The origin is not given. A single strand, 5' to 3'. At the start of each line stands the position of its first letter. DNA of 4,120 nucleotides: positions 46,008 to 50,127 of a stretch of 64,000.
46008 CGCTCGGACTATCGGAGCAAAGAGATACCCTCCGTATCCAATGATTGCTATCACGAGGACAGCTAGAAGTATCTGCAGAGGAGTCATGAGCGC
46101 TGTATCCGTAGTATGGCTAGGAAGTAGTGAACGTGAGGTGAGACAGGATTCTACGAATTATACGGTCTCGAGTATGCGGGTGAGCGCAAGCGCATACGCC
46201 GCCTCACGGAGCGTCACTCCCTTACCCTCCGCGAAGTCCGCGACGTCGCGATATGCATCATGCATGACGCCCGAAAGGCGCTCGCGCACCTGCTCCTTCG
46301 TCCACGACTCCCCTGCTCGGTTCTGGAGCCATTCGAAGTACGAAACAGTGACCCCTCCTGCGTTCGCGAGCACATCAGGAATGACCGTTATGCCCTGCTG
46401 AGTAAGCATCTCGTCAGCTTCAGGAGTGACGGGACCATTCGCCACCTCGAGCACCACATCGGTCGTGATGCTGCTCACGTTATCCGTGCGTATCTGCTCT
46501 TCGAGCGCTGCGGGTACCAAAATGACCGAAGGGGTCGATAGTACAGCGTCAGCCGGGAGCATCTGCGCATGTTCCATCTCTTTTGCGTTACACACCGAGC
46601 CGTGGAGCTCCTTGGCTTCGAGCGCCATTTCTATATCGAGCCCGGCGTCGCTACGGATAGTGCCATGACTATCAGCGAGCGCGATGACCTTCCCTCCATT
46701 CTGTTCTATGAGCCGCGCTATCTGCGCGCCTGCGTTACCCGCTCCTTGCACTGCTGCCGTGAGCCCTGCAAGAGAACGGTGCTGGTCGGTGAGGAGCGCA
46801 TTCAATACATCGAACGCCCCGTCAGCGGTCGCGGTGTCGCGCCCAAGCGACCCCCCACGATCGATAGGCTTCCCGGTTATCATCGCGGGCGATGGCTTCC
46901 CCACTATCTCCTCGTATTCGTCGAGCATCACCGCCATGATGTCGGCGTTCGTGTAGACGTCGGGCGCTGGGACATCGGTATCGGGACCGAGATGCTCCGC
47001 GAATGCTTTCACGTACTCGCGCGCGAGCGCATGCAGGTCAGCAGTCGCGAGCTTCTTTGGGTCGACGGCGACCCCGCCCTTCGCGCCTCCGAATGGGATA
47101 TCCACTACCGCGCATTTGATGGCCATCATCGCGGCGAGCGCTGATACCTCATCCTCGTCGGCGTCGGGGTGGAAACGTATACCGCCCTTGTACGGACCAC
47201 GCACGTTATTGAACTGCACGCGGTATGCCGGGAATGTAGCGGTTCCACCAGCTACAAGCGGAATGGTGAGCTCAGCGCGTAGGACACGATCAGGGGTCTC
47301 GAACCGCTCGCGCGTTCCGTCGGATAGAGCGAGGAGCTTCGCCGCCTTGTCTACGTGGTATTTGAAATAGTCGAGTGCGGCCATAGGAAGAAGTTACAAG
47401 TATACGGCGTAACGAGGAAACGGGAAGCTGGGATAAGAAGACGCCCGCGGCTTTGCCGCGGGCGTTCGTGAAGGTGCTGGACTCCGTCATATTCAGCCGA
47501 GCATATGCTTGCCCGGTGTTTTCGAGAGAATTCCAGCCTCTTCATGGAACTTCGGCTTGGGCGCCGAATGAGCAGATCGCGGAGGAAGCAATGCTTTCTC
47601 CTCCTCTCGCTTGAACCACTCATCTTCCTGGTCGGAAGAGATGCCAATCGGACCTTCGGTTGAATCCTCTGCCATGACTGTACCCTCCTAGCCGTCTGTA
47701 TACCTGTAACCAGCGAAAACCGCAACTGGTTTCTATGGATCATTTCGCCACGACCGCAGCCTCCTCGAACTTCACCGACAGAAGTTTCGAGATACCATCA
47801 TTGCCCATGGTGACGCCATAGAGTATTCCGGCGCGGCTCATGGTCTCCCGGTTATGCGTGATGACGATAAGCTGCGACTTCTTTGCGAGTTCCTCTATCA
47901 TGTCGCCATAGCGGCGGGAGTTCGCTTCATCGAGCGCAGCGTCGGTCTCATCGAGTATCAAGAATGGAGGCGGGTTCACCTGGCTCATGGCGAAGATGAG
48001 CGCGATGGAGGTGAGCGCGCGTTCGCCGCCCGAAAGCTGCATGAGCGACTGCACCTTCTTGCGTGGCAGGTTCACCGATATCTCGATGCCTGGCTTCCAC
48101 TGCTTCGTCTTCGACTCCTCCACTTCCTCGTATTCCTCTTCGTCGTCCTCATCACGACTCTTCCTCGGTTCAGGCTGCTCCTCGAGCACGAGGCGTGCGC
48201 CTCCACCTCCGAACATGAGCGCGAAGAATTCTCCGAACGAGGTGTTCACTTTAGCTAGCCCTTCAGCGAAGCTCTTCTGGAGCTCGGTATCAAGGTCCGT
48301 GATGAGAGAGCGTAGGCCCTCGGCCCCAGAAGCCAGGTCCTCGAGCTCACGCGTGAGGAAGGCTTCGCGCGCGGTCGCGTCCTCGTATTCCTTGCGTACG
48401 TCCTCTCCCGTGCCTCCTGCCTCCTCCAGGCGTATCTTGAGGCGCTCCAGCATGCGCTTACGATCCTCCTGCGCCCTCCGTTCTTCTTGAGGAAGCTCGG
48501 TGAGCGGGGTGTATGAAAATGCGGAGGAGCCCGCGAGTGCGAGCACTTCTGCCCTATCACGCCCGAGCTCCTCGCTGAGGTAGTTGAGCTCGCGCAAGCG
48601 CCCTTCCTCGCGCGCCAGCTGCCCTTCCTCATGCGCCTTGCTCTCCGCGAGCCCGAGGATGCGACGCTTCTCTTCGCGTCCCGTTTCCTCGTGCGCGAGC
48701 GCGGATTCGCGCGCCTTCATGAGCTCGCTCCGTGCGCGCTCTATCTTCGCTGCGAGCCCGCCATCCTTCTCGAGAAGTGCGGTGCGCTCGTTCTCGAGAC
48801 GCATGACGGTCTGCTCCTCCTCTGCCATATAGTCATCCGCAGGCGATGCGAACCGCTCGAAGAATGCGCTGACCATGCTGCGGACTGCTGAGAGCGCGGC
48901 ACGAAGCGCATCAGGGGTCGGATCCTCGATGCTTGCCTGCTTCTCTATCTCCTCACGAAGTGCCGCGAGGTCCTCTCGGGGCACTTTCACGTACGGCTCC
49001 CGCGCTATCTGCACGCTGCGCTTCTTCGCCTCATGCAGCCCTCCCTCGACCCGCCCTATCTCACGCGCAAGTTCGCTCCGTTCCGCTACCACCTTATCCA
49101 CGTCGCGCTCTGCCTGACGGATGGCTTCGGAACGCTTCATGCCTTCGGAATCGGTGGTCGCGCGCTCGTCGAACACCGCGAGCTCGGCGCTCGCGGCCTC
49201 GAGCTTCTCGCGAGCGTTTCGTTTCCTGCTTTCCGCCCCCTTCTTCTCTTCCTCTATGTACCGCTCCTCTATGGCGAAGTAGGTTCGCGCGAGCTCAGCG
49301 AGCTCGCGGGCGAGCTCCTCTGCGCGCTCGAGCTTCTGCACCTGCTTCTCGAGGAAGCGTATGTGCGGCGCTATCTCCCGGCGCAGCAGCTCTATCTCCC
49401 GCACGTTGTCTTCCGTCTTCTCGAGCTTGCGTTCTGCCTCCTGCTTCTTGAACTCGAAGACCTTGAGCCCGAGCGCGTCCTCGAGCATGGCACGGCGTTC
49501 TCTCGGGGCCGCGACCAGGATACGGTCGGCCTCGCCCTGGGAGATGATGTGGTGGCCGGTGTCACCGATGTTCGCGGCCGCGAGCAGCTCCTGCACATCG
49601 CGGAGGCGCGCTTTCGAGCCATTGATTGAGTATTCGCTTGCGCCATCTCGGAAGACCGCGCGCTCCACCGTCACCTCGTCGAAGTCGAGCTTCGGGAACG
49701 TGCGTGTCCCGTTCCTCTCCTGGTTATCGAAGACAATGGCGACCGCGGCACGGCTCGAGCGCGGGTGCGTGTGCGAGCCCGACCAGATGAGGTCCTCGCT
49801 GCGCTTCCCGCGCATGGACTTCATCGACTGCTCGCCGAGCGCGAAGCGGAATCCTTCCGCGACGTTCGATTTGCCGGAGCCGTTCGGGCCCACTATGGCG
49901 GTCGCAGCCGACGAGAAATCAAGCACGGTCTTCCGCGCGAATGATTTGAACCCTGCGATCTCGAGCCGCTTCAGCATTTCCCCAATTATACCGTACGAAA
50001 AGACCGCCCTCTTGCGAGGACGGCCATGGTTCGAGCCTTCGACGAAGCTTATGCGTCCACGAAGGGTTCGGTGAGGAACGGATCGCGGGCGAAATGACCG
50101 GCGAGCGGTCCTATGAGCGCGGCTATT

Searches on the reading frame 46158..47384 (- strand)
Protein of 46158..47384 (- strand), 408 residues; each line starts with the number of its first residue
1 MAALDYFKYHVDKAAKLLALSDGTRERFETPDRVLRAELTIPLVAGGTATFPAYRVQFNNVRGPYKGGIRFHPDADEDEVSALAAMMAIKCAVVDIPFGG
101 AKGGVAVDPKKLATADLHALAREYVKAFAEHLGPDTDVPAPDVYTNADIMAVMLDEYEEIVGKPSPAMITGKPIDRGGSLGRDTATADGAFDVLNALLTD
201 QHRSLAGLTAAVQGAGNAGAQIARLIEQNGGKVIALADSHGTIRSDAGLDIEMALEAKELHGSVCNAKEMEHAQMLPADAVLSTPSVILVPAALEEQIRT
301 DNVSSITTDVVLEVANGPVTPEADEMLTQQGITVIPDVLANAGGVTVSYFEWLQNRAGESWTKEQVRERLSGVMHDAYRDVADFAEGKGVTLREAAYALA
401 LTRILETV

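Call 20: search_protein_families(library=pfam, proteins=[window:46158-47384:-], max_evalue=0.001)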
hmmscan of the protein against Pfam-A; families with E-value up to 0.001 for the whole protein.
window:46158-47384:- (408 aa): 2 families
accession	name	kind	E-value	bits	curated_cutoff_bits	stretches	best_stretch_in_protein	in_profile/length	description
PF00208.27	ELFV_dehydrog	-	3.6e-66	223.7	23.4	1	177-406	1-235/241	Glutamate/Leucine/Phenylalanine/Valine dehydrogenase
PF02812.23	ELFV_dehydrog_N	-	1.4e-46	157.9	25.3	1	31-158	1-128/129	Glu/Leu/Phe/Val dehydrogenase, dimerisation domain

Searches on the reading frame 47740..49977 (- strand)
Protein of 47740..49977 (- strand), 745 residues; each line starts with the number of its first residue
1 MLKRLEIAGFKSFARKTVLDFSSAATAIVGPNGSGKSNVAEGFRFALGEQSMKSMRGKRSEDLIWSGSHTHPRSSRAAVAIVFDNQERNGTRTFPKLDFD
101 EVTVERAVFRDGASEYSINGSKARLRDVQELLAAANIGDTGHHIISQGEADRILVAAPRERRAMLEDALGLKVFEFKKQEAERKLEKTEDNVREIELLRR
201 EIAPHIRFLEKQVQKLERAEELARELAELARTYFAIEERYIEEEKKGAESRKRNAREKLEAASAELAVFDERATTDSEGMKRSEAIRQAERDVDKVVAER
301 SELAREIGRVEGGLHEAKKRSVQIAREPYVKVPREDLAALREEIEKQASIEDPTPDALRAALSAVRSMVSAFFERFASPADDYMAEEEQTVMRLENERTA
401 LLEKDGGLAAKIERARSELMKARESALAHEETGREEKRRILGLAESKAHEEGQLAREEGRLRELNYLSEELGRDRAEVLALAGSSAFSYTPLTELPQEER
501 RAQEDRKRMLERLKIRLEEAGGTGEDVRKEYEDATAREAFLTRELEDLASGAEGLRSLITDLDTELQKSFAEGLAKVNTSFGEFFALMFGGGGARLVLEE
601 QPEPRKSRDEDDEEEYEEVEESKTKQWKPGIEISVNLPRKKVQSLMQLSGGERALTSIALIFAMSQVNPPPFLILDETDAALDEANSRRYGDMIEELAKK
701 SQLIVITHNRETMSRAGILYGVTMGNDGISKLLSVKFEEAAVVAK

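Call 20: search_protein_families(library=pfam, proteins=[window:47740-49977:-], max_evalue=0.001)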
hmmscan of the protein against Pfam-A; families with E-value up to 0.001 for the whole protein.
window:47740-49977:- (745 aa): 6 families
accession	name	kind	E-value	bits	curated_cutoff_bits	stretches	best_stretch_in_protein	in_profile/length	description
PF02463.25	SMC_N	-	7.2e-67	225.5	40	1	1-730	1-219/220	RecF/RecN/SMC N terminal domain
PF13476.12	AAA_23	-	1.6e-16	62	27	1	4-229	1-196/201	AAA domain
PF13304.12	AAA_21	-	5.3e-13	50.1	27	1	26-127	2-118/304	AAA domain, putative AbiEii toxin, Type IV TA system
PF00005.33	ABC_tran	-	1.6e-08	35.7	25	0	25-156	13-120/137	ABC transporter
PF13175.12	AAA_15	-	3.2e-08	34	32.1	1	1-173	1-92/374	AAA ATPase domain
PF13555.12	AAA_29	-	0.00078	19.6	27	0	2-38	1-37/61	P-loop containing region of AAA domain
